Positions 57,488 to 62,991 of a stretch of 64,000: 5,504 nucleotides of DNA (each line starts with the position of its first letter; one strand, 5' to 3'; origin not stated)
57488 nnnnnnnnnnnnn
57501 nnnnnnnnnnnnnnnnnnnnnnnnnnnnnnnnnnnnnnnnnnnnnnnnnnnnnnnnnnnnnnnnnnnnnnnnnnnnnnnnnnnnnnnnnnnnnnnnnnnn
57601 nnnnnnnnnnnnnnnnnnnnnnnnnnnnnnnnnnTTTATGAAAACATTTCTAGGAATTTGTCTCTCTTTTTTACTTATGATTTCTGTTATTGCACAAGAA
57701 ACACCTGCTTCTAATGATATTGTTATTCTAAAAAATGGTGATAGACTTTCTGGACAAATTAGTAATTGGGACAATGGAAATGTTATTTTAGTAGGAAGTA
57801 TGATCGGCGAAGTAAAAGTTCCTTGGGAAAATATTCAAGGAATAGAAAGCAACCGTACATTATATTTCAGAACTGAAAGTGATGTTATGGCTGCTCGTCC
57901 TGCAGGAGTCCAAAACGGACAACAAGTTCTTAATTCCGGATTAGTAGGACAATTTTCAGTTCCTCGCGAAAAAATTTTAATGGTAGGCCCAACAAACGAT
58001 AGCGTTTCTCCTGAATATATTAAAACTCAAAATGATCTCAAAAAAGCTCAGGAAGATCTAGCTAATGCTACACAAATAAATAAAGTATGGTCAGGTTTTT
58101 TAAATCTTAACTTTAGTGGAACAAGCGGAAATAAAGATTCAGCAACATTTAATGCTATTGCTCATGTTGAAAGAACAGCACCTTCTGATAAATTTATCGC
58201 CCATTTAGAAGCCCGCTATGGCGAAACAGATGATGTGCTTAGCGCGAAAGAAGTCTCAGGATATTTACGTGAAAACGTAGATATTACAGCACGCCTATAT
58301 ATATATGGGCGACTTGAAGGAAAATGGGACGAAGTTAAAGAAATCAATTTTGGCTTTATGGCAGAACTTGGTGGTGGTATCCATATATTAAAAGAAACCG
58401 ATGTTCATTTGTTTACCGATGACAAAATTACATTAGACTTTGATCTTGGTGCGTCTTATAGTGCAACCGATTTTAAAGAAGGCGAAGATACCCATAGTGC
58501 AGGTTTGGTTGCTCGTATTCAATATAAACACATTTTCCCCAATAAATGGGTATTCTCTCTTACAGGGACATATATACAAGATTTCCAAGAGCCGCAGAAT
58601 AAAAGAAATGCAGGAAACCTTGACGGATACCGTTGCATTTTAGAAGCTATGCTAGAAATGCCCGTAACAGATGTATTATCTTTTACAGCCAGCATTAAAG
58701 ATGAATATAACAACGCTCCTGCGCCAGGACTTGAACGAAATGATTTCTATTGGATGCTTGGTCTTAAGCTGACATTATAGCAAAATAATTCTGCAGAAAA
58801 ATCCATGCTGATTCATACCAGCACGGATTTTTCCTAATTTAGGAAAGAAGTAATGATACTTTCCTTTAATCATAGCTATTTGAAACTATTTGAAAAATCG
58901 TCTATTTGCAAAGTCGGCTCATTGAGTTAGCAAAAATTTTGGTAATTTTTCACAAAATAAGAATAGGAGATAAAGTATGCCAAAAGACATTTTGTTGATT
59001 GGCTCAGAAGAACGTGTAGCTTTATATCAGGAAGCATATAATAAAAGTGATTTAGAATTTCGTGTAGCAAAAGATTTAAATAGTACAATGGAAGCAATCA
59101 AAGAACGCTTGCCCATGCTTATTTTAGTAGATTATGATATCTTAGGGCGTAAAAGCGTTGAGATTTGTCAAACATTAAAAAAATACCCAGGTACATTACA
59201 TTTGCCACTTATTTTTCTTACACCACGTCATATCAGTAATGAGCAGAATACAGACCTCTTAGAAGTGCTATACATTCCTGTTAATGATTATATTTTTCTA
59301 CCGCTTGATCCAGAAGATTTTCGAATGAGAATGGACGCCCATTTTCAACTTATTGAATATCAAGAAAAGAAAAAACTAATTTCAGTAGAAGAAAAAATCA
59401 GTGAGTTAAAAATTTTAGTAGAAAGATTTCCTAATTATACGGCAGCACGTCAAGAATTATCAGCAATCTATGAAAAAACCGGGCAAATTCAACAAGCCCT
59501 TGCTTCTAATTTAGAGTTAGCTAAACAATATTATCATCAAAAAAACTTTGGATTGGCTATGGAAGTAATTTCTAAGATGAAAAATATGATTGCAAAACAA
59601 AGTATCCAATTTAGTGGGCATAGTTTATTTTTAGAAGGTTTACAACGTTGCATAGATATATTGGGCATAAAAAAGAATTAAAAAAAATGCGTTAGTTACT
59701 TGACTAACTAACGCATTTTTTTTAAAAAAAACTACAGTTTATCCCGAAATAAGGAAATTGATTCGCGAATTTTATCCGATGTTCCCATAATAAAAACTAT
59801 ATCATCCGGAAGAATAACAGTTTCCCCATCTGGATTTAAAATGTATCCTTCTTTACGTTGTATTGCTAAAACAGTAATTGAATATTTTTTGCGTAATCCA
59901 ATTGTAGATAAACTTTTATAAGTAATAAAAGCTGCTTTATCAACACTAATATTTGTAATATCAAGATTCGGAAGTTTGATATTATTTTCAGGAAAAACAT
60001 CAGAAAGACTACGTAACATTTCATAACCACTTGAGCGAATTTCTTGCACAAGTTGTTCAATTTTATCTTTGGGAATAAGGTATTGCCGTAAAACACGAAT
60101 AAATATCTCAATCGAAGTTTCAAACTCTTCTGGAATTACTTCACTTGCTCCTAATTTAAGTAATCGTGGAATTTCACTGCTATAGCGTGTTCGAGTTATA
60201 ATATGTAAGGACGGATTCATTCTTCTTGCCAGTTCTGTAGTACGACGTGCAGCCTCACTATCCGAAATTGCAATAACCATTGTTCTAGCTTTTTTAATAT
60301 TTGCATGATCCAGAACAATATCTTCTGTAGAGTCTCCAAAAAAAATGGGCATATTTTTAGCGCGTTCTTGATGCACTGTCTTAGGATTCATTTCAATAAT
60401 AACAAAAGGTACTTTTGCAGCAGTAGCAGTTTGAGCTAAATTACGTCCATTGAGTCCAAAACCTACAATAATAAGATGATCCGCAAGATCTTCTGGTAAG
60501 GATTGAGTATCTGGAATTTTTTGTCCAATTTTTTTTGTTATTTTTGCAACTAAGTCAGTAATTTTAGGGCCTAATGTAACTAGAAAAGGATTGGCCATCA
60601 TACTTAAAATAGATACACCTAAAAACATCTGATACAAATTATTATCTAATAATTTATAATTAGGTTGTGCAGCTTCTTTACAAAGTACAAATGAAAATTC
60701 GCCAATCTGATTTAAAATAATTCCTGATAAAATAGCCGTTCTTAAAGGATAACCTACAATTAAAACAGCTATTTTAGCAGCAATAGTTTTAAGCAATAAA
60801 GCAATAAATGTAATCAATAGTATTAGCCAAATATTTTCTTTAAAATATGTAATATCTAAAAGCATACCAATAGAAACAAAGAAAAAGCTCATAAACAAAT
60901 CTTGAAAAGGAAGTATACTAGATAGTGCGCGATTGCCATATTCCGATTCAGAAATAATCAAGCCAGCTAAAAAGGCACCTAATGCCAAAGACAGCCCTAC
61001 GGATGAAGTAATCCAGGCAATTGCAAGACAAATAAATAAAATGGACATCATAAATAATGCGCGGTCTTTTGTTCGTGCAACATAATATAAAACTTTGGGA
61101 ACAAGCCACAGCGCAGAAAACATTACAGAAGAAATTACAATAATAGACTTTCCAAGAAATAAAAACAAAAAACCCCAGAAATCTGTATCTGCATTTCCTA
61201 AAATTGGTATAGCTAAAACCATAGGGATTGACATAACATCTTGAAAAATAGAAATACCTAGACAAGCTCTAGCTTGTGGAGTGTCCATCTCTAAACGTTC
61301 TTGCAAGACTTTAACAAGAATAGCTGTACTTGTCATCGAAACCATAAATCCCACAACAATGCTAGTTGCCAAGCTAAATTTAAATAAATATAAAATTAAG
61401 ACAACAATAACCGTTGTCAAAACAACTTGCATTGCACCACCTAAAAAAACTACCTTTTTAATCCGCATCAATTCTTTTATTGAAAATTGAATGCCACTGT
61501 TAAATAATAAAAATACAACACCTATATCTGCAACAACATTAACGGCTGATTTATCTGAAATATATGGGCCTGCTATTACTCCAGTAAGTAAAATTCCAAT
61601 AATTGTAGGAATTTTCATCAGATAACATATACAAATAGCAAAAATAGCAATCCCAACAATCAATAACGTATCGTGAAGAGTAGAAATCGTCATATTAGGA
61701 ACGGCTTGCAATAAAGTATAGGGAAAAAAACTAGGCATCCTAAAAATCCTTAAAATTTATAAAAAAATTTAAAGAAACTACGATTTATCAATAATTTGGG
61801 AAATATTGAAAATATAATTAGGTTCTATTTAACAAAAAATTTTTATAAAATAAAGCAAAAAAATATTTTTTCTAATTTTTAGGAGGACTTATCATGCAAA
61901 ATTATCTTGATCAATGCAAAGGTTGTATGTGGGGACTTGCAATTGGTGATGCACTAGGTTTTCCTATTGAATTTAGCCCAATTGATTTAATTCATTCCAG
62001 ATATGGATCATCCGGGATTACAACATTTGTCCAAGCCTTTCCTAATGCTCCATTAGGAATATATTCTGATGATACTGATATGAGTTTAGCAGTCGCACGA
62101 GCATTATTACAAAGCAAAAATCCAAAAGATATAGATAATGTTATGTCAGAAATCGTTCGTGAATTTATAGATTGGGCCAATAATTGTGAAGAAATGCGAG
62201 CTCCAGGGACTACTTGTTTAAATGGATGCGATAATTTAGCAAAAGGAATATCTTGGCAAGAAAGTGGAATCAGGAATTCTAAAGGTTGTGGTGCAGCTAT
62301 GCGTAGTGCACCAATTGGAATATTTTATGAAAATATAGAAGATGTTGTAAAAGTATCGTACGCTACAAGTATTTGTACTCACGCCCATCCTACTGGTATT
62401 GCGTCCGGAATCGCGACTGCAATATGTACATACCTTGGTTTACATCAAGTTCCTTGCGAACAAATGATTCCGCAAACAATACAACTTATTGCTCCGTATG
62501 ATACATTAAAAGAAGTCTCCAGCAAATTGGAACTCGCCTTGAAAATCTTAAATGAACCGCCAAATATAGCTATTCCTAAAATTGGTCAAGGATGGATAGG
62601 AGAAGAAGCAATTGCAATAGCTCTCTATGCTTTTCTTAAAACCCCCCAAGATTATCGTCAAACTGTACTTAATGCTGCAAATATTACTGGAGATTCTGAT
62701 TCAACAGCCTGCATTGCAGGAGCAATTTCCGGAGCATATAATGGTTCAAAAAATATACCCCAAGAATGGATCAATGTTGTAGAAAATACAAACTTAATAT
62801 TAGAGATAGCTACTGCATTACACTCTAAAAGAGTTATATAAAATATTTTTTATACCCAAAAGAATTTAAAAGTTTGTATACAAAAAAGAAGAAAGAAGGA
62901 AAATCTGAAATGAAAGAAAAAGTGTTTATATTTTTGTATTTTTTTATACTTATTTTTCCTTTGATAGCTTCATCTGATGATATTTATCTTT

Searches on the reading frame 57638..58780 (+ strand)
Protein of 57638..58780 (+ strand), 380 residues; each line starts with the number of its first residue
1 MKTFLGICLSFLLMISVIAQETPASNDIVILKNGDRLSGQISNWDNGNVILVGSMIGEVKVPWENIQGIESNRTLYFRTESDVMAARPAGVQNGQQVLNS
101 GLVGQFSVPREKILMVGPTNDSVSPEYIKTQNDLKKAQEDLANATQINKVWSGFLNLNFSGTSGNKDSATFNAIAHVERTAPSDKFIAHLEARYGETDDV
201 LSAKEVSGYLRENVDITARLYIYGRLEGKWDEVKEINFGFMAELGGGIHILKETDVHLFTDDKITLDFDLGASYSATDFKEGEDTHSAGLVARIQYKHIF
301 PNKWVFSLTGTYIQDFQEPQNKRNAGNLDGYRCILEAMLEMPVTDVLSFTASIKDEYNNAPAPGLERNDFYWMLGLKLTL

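Call 19: search_protein_families(library=pfam, proteins=[window:57638-58780:+], max_evalue=0.0001)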
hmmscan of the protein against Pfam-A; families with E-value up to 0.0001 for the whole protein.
window:57638-58780:+ (380 aa): 1 family
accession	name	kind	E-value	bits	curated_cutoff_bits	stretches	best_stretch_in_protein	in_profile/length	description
PF04338.18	DUF481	-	1.2e-24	88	21.1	1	159-376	5-206/210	Protein of unknown function, DUF481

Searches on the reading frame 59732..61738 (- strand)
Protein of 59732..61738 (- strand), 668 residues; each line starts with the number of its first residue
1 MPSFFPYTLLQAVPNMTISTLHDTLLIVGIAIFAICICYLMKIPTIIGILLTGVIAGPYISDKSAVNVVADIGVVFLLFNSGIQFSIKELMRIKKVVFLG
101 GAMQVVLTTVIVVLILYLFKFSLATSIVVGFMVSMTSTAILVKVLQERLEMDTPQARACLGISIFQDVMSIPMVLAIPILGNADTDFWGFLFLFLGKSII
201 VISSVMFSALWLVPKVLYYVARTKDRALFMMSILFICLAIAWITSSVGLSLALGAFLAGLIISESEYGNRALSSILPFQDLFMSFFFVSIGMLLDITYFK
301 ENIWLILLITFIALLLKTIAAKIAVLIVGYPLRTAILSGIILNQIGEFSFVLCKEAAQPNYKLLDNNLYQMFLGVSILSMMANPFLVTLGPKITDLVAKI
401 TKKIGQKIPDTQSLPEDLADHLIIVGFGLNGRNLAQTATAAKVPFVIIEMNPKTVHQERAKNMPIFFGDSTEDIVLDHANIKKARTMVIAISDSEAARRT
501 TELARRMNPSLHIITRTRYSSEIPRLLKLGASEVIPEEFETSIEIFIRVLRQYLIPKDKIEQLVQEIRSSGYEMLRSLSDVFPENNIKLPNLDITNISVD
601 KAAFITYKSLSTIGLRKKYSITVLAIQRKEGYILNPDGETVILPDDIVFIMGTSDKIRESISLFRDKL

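Call 19: search_protein_families(library=pfam, proteins=[window:59732-61738:-], max_evalue=0.0001)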
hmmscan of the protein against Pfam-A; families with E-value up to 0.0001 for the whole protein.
window:59732-61738:- (668 aa): 3 families
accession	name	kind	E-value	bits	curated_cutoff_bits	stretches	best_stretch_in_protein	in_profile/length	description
PF00999.27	Na_H_Exchanger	-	1e-51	176.4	26.2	1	30-385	3-367/375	Sodium/hydrogen exchanger, transmembrane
PF02254.24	TrkA_N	-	8.6e-25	87.8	23.8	1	423-535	2-114/116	TrkA-N domain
PF02080.26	TrkA_C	-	2.1e-11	44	27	1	608-659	15-65/71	TrkA-C domain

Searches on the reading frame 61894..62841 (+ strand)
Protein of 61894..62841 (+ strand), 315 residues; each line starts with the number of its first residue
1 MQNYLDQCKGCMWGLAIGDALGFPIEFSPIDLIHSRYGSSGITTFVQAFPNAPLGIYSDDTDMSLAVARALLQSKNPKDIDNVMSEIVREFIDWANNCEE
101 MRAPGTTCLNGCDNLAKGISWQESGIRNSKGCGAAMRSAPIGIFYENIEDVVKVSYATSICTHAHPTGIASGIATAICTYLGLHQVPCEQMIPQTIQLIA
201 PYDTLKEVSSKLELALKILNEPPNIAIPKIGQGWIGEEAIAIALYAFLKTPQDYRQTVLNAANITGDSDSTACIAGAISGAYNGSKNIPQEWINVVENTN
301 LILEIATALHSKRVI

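Call 19: search_protein_families(library=pfam, proteins=[window:61894-62841:+], max_evalue=0.0001)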
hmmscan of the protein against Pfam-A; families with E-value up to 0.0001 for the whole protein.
window:61894-62841:+ (315 aa): 1 family
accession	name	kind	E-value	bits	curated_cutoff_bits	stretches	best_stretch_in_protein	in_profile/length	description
PF03747.19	ADP_ribosyl_GH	-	8e-73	246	26.2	1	10-291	1-287/287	ADP-ribosylglycohydrolase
